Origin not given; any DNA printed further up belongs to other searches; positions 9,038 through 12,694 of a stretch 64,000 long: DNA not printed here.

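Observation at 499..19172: Candidate floridoside (alpha-galactosylglycerol) utilisation locus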

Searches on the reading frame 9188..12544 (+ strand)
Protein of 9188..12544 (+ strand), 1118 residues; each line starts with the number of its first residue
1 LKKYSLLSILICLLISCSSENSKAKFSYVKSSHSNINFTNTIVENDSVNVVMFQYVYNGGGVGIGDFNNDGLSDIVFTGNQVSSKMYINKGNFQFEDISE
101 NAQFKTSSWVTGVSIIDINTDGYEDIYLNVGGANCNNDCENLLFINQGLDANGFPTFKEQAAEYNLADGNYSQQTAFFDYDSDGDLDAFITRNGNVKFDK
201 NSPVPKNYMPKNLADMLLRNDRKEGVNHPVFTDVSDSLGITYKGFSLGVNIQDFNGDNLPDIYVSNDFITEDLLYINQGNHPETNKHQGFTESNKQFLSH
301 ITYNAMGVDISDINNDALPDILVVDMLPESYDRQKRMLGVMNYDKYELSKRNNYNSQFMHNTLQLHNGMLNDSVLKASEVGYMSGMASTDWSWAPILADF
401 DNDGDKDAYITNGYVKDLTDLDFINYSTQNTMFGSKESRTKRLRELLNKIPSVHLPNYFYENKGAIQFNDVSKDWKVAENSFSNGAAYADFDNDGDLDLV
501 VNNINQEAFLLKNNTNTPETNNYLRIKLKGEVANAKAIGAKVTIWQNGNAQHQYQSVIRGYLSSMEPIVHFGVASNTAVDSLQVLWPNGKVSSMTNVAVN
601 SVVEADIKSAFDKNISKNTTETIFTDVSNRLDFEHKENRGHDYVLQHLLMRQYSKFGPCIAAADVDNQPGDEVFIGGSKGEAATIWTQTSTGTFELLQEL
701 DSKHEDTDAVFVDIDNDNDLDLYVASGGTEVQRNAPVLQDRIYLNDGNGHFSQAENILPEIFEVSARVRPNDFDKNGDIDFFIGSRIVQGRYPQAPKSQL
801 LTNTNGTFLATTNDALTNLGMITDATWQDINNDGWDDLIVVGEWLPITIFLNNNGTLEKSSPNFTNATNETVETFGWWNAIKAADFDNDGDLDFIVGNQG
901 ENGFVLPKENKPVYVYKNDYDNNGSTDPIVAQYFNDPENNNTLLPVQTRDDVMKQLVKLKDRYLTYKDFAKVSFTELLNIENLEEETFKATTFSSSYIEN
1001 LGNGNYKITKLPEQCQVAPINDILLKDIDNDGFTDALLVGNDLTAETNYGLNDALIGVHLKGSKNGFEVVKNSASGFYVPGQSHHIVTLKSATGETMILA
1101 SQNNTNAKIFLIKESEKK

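Call 3: search_protein_families(library=pfam, proteins=[window:9188-12544:+])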
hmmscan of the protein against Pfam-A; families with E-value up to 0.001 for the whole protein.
window:9188-12544:+ (1118 aa): 3 families
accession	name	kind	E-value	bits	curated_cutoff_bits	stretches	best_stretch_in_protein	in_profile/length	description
PF13517.12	FG-GAP_3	-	3.4e-57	191.4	26.9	7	829-896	1-61/61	FG-GAP-like repeat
PF07593.17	UnbV_ASPIC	-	3.6e-20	72.1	23.4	1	537-603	1-67/68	ASPIC and UnbV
PF01839.29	FG-GAP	-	4.9e-13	49.1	22.1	1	878-903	2-32/37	FG-GAP repeat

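Call 4: search_protein_families(library=ncbifam, proteins=[window:9188-12544:+])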
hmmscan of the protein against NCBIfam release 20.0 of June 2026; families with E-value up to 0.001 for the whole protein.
window:9188-12544:+ (1118 aa): 0 families

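Call 18: search_solved_structures(query=window:9188-12544:+, max_evalue=0.01)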
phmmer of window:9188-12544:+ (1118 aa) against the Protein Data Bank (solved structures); distinct sequences matched with E-value up to 0.01: 1.
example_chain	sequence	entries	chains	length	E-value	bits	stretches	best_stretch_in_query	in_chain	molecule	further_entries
9etn_A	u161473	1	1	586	1.4e-16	62.8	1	483-605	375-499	Cartilage acidic protein 1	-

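Call 92: predict_structure(alignment_id=A3)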
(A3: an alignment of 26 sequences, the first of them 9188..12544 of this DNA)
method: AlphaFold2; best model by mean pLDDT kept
length: 1118 residues; sequences in the alignment: 26
mean_pLDDT: 88.0   pTM: 0.89
mean pLDDT of the five models: 88.0, 87.9, 86.1, 85.6, 85.2
residues with pLDDT >= 90: 698; 70-90: 340; 50-70: 52; < 50: 28
segments of 3 or more residues with pLDDT < 50: 1-22, 1116-1118
pLDDT, mean of each block of 10 residues (from residue 1): 29 29 79 94 83 81 95 95 95 95 93 94 95 80 96 95 94 94 93 72 71 89 88 94 83 92 88 93 91 91 89 92 90 77 76 87 93 90 90 92 93 77 58 71 80 86 88 81 91 93 92 79 94 93 92 91 93 92 94 94 94 71 92 85 82 83 92 93 92 92 93 93 90 89 94 93 92 93 90 89 91 80 95 95 95 93 94 95 94 95 90 94 88 78 89 87 88 93 94 96 94 94 94 95 71 90 91 93 94 92 92 65
secondary structure, 60 per line:
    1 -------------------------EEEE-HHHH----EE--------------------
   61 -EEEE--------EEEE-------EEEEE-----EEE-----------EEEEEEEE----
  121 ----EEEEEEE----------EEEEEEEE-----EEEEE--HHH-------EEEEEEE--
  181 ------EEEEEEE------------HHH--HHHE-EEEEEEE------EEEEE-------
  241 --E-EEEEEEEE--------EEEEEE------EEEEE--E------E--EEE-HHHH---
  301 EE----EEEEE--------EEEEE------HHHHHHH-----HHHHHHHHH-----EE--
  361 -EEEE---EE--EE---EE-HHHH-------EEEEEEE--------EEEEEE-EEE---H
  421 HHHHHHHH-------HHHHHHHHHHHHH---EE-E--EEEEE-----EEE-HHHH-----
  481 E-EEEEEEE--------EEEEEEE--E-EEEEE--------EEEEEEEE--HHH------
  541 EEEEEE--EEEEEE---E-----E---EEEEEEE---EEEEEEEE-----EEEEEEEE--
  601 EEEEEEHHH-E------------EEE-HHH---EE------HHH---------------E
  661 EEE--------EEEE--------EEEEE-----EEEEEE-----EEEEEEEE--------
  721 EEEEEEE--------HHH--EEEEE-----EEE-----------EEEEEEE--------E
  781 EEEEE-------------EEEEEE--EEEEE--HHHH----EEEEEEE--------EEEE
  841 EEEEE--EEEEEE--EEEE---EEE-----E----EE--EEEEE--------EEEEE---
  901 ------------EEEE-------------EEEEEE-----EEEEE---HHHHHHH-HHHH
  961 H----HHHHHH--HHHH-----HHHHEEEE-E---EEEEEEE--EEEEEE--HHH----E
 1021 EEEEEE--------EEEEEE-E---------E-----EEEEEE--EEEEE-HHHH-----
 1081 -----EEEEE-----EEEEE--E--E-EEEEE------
elements in order (helices of 4 or more, strands of 3 or more residues): E26-29 H31-34 E62-65 E74-77 E85-89 E95-97 E109-116 E125-131 E142-149 E155-159 E172-178 E187-193 E216-222 E229-233 E245-252 E261-266 E273-277 E290-292 H294-297 E307-311 E320-324 H331-337 H343-351 E362-365 H381-384 E392-398 E407-412 E414-416 H420-428 H436-448 E458-462 E468-470 H472-475 E483-489 E498-504 E509-513 E522-529 E541-546 E549-554 E568-574 E578-585 E591-598 E601-606 E624-626 E660-663 E672-675 E684-688 E694-699 E705-712 E721-727 E741-745 E751-753 E765-771 E780-785 E799-804 E807-811 H814-817 E822-828 E837-845 E848-853 E856-859 E863-865 E880-884 E893-897 E913-916 E930-935 E941-945 H949-955 H957-961 H966-971 H974-977 H983-986 E987-990 E996-1002 E1005-1010 E1020-1026 E1035-1040 E1058-1063 E1066-1070 H1072-1075 E1086-1090 E1096-1100 E1108-1112

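Call 94: fold_search(model_id=the predicted structure, library=pdb)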
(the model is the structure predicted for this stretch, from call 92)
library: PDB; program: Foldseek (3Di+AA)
matches with E <= 10: 1130; with E <= 0.001: 400
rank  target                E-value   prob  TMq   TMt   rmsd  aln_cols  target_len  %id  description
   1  9etn_A                1.0e-26  1.00  0.35  0.69   7.5       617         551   18  Crystal structure of murine CRTAC1 (released 2024-07-31)
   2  7dvq_3                1.2e-12  1.00  0.15  0.14  38.3      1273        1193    8  Cryo-EM Structure of the Activated Human Minor Spliceosome (minor Bact Complex) (released 2021-03-31)
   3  8qo9_B3               9.4e-12  1.00  0.14  0.13  37.0      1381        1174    8  Cryo-EM structure of a human spliceosomal B complex protomer (released 2024-01-24)
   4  3i7h_A                9.9e-12  1.00  0.17  0.17  36.6      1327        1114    8  Crystal Structure of DDB1 in Complex with the H-Box Motif of HBX (released 2009-12-08)
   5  8oiz_A                2.2e-11  1.00  0.17  0.17  36.2      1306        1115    9  Crystal structure of human CRBN-DDB1 in complex with Pomalidomide (released 2023-07-19)
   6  2hye_A                2.2e-11  1.00  0.13  0.13  34.4      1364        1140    8  Crystal Structure of the DDB1-Cul4A-Rbx1-SV5V Complex (released 2006-10-03)
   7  9saf_A                2.9e-11  1.00  0.19  0.24  26.4      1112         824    8  Ternary PROTAC-mediated complex of BRD4-BD1/CRBN/DDB1 and JQ1-AcQ bifunctional degrader (released 2025-10-01)
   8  8d7u_A                2.9e-11  1.00  0.15  0.15  37.0      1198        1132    8  Cereblon~DDB1 bound to CC-92480 with DDB1 in the linear conformation (released 2022-07-20)
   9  9sfm_A                3.4e-11  1.00  0.15  0.15  36.0      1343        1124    8  Crystal structure of Cereblon-DDB1 in complex with SB-405483 and Lenalidomide (released 2025-11-19)
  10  9fjx_A                3.5e-11  1.00  0.17  0.18  35.8      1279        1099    9  Crystal structure of human CRBN-DDB1 in complex with Lenalidomide (released 2025-01-29)
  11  8qh5_B                4.1e-11  1.00  0.17  0.17  36.2      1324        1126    8  CryoEM structure of UVSSA(VHS)-CSA-DDB1-DDA1 (released 2024-08-14)
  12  7lps_G                5.1e-11  1.00  0.18  0.25  24.9      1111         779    8  Crystal structure of DDB1-CRBN-ALV1 complex bound to Helios (IKZF2 ZF2) (released 2021-06-02)
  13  7q4o_C                5.1e-11  1.00  0.14  0.14  37.6      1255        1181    8  Substrate-bound A-like U2 snRNP (released 2022-03-30)
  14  3ei1_A                5.1e-11  1.00  0.11  0.11  38.5      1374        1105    8  Structure of hsDDB1-drDDB2 bound to a 14 bp 6-4 photoproduct containing DNA-duplex (released 2009-01-20)
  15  6xk9_B                8.0e-11  1.00  0.12  0.12  36.1      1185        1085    8  Cereblon in complex with DDB1, CC-90009, and GSPT1 (released 2020-12-02)
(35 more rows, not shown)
